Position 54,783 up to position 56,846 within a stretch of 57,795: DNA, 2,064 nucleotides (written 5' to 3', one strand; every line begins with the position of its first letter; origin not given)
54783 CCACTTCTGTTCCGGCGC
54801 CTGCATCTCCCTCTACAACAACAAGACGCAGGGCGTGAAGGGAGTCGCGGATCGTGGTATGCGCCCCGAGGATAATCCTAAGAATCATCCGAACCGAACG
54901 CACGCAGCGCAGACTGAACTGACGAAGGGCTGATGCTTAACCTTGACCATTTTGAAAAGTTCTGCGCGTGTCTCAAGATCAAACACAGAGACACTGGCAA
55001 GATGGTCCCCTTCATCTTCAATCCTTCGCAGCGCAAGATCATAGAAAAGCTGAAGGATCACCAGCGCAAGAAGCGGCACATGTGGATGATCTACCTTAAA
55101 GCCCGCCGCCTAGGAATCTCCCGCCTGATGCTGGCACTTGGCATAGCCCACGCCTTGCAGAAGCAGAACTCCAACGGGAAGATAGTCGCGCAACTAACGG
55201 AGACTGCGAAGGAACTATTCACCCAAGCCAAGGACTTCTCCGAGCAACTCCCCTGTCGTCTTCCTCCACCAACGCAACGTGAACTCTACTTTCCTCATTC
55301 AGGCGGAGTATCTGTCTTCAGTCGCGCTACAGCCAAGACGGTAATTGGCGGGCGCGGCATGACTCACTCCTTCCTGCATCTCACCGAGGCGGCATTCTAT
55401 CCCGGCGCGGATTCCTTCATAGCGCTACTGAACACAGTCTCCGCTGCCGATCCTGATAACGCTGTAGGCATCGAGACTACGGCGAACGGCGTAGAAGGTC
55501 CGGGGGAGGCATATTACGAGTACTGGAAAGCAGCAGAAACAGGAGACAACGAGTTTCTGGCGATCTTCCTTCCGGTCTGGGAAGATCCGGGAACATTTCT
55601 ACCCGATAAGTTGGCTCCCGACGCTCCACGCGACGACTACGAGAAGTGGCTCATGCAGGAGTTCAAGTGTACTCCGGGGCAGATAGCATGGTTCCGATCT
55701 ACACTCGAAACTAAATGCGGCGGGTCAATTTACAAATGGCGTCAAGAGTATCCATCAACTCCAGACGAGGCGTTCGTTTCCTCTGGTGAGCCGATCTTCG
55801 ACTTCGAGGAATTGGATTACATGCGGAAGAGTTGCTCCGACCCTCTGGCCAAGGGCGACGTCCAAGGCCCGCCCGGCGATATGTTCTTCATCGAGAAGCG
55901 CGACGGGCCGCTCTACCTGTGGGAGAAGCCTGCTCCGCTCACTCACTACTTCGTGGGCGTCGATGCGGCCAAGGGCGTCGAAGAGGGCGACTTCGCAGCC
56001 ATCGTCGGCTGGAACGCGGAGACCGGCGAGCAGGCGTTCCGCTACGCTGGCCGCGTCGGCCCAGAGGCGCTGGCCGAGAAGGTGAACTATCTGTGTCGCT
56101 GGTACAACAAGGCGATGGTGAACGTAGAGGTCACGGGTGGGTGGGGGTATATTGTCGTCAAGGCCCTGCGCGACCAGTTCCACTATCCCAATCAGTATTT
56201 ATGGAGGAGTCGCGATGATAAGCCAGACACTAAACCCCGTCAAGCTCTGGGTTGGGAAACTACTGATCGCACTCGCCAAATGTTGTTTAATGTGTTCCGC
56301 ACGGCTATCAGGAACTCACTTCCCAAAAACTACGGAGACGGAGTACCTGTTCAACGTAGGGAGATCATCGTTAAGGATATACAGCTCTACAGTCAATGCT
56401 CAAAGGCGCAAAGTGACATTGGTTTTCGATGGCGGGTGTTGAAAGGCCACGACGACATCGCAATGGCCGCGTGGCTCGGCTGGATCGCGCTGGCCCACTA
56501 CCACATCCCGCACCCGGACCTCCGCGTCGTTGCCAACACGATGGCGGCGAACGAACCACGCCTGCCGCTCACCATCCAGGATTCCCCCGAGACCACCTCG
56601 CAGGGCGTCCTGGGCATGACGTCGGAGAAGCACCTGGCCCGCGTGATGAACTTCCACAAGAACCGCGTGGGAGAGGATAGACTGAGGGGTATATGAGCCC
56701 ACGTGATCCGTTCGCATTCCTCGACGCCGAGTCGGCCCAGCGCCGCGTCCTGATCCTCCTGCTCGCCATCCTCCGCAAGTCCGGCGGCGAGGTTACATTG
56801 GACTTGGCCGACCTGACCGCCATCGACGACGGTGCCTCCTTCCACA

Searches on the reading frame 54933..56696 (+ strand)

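Call 11: search_protein_families(library=pfam, proteins=[window:54933-56696:+], max_evalue=0.01)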
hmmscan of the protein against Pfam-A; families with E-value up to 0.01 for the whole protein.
window:54933-56696:+ (587 aa): 0 families

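Call 27: search_protein_families(library=pfam, proteins=[window:54933-56696:+], max_evalue=5)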
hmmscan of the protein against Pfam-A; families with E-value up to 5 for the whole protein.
window:54933-56696:+ (587 aa): 1 family
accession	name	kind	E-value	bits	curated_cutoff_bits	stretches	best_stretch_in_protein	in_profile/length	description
PF12592.13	ATPase_RavA_C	-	0.17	12.4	27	1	83-108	3-28/55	ATPase, RavA, C-terminal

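Call 65: search_protein_families(library=phrogs, proteins=[window:54933-56696:+], max_evalue=0.001)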
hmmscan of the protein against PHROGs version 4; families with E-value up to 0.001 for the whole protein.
window:54933-56696:+ (587 aa): 5 families
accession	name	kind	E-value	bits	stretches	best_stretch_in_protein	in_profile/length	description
phrog_2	-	head and packaging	2e-24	87.4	1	21-524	259-591/807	terminase large subunit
phrog_38407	-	unknown function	1.3e-19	71.4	1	269-463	100-304/370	-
phrog_6681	-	head and packaging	4.3e-07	29.6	0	47-151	175-275/758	terminase large subunit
phrog_24361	-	head and packaging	6.2e-06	27.1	1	374-462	7-93/162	terminase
phrog_26724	-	unknown function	2.7e-05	24.8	1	15-152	22-148/192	-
